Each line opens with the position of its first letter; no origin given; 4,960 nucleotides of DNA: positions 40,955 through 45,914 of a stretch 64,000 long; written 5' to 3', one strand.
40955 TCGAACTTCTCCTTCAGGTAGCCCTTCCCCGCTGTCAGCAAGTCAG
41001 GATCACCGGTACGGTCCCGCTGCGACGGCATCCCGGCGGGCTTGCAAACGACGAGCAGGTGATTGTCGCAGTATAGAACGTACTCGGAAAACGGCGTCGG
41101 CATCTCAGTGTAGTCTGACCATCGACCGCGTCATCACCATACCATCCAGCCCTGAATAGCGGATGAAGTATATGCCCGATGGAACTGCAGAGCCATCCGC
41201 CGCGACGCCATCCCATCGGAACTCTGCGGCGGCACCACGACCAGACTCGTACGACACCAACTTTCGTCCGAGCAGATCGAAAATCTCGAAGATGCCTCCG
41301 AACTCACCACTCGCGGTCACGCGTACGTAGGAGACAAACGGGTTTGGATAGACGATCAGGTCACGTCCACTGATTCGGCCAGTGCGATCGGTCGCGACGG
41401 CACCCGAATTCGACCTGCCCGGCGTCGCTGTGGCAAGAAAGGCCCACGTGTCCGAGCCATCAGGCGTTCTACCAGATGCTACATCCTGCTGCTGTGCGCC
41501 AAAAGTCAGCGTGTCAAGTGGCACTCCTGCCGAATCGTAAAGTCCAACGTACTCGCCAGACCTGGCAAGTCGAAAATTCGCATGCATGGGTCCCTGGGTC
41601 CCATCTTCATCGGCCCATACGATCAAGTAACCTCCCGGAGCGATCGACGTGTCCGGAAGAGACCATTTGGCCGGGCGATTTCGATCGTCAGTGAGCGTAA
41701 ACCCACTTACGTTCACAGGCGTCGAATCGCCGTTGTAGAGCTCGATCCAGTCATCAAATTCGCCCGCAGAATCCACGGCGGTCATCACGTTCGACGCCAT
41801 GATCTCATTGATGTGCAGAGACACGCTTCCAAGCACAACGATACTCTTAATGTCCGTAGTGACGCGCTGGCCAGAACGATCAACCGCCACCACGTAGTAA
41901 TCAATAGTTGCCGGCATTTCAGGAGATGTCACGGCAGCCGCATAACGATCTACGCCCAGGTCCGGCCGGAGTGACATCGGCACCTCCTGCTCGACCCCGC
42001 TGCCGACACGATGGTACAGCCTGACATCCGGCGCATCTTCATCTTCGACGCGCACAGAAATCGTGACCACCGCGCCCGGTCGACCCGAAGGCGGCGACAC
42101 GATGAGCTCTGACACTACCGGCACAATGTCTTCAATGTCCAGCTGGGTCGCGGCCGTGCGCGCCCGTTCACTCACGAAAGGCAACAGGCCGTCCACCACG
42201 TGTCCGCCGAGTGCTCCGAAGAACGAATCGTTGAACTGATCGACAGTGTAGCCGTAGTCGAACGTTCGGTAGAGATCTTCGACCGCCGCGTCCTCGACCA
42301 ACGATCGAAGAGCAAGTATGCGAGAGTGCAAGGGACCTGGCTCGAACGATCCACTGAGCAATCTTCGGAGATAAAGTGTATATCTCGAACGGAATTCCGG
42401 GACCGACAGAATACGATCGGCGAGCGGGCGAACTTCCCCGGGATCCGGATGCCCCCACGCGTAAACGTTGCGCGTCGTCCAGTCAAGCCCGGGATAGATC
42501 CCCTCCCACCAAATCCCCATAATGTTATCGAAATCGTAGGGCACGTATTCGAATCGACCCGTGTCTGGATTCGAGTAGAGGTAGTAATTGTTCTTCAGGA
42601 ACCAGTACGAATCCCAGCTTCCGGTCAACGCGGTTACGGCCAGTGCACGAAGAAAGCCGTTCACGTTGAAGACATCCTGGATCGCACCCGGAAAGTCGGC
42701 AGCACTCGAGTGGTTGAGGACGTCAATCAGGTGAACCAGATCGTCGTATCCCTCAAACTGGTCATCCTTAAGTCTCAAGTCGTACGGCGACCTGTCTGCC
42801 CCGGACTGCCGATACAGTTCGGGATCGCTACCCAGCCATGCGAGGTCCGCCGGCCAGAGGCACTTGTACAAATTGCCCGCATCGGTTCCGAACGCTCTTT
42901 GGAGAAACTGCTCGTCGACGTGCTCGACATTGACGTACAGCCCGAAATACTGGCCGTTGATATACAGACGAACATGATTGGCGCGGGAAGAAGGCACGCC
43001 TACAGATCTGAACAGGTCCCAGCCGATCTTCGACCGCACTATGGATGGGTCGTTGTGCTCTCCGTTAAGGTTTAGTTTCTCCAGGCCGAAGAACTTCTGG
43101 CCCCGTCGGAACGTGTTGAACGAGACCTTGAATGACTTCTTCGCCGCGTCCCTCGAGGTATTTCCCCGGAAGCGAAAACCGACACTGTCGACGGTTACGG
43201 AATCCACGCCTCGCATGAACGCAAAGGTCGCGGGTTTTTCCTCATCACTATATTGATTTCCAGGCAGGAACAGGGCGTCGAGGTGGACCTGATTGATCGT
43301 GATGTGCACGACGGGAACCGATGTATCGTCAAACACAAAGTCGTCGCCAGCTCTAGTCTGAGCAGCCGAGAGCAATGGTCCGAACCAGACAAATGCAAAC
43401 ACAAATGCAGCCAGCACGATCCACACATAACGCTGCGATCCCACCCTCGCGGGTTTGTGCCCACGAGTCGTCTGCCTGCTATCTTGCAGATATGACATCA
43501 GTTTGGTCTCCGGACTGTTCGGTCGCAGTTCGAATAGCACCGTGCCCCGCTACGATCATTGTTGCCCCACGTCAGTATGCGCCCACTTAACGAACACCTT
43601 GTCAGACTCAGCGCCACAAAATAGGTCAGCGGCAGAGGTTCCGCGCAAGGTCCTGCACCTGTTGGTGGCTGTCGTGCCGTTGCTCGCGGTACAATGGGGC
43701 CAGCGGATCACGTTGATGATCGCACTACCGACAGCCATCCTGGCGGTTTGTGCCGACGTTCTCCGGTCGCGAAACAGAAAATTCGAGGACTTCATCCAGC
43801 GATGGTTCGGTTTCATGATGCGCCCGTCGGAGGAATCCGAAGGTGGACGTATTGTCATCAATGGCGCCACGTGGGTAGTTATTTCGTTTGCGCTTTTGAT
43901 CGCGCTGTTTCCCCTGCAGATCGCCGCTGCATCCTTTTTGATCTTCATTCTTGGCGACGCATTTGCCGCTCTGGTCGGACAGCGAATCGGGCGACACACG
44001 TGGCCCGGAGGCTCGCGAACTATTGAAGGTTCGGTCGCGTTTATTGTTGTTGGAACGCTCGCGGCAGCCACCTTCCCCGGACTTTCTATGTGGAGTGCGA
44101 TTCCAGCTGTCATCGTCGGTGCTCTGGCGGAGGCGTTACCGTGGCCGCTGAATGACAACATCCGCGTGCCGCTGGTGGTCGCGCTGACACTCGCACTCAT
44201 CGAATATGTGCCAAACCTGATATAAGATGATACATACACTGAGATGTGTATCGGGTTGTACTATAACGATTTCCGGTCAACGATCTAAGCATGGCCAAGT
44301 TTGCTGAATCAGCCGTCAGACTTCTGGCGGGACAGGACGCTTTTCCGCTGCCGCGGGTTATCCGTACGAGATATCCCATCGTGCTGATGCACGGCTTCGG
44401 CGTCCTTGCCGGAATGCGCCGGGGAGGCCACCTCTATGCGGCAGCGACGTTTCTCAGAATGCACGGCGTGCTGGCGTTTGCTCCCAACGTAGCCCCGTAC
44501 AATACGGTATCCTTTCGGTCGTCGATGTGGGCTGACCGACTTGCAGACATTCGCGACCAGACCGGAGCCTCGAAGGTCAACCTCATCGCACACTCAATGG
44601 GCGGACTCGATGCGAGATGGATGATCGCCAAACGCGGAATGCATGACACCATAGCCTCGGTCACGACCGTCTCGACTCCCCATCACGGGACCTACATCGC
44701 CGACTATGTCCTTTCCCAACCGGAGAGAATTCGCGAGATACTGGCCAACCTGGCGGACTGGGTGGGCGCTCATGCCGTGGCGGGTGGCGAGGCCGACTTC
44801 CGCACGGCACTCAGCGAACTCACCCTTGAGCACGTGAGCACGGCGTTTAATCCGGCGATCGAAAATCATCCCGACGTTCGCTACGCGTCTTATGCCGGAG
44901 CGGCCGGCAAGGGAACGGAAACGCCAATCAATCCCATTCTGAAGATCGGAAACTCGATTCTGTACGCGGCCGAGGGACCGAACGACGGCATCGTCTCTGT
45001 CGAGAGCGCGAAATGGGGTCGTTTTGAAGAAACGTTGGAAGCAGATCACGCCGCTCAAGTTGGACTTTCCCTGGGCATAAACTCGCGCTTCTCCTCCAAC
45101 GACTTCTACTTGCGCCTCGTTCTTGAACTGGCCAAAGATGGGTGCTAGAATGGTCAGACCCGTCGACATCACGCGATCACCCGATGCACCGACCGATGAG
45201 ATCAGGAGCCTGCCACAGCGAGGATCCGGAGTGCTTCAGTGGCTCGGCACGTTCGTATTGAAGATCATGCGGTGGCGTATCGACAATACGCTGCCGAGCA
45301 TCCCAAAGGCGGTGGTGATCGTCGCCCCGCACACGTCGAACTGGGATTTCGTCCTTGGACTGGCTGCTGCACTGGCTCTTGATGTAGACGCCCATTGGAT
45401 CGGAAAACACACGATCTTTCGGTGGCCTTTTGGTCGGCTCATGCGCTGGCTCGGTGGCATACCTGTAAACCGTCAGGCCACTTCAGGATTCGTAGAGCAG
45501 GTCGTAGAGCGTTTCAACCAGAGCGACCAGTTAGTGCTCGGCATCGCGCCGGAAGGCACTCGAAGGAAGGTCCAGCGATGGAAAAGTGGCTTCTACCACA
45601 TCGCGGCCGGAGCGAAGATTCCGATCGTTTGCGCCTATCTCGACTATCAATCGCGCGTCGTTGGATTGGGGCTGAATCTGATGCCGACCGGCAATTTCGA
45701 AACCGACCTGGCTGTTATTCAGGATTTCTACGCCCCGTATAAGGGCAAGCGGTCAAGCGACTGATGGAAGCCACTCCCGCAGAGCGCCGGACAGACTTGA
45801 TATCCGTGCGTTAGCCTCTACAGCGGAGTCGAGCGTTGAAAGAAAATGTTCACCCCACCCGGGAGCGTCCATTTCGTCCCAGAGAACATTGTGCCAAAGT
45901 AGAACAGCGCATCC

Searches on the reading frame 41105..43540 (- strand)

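Call 12: search_protein_families(library=pfam, proteins=[window:41105-43540:-], max_evalue=0.000001)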
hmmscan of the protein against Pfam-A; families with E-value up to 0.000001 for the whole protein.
window:41105-43540:- (811 aa): 2 families
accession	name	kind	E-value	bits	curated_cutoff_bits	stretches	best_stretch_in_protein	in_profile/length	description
PF08757.17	CotH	-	4.3e-65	220.8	23.8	1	123-439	2-307/322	CotH kinase protein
PF00932.25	LTD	-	3.3e-14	53.6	34.3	1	574-680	7-107/109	Lamin Tail Domain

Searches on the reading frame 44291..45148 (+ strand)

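Call 13: search_protein_families(library=pfam, proteins=[window:44291-45148:+], max_evalue=0.000001)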
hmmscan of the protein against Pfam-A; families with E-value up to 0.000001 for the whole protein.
window:44291-45148:+ (285 aa): 2 families
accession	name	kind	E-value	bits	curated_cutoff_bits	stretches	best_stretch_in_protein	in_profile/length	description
PF00561.26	Abhydrolase_1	-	1.7e-07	31.6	25.8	1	75-137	50-113/245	alpha/beta hydrolase fold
PF07819.20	PGAP1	-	5.9e-07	29.9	24.3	1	90-136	87-134/233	PGAP1-like alpha/beta domain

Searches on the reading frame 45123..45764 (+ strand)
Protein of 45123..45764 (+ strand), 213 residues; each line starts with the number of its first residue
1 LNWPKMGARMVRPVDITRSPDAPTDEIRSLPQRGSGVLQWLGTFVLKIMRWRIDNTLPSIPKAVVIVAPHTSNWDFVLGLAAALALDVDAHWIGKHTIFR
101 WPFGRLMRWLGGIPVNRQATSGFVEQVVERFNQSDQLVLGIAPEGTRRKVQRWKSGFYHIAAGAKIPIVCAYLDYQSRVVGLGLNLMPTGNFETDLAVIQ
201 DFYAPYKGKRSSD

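Call 13: search_protein_families(library=pfam, proteins=[window:45123-45764:+], max_evalue=0.000001)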
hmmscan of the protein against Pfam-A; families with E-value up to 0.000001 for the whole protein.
window:45123-45764:+ (213 aa): 1 family
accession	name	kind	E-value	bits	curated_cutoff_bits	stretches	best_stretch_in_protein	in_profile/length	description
PF01553.26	Acyltransferase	-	2.4e-15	56.9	23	1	62-171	14-129/132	Acyltransferase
